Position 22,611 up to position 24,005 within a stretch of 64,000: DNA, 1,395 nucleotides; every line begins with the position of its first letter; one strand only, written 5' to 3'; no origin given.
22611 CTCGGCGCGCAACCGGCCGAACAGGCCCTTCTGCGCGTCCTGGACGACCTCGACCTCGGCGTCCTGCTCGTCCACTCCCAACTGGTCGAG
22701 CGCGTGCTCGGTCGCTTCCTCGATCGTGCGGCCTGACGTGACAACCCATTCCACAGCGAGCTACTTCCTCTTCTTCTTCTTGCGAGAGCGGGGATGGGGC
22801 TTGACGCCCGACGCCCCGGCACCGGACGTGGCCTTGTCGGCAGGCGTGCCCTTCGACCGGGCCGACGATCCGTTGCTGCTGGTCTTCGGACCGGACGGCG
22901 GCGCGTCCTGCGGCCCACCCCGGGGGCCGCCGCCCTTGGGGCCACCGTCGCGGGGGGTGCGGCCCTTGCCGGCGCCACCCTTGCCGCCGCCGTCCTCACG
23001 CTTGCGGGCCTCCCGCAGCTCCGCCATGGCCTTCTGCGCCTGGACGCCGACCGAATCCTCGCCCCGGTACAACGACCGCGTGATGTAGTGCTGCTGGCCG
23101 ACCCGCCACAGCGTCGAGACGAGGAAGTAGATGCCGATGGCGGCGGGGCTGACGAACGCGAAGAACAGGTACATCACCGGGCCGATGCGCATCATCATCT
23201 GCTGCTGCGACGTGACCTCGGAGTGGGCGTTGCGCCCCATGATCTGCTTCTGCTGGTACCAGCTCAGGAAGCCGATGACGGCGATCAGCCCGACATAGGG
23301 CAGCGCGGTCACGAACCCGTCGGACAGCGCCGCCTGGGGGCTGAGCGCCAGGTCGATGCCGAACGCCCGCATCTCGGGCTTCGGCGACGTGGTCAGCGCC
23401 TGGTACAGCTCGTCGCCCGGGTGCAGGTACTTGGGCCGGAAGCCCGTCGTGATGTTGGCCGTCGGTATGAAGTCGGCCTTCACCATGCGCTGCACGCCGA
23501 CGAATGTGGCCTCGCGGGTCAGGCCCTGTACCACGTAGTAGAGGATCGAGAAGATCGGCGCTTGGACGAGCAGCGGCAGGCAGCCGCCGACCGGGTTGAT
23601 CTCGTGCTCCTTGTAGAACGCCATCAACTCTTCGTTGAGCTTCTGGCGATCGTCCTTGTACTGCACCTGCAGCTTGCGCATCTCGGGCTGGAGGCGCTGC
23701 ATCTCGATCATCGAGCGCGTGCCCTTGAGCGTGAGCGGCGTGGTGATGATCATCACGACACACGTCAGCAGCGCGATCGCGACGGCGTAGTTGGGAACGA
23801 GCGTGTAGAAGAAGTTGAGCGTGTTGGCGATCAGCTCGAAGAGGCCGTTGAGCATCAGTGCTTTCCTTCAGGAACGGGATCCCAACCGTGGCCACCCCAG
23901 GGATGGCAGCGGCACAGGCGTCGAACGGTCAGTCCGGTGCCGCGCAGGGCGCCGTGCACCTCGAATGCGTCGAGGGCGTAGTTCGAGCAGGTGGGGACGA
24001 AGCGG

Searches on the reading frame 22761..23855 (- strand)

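Call 6: search_protein_families(library=pfam, proteins=[window:22761-23855:-], max_evalue=0.01)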
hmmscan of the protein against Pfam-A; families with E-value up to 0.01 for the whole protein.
window:22761-23855:- (364 aa): 1 family
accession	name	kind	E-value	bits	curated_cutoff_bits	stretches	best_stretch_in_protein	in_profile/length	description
PF02096.25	60KD_IMP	-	8.8e-46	156.3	35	1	23-260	1-163/163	60Kd inner membrane protein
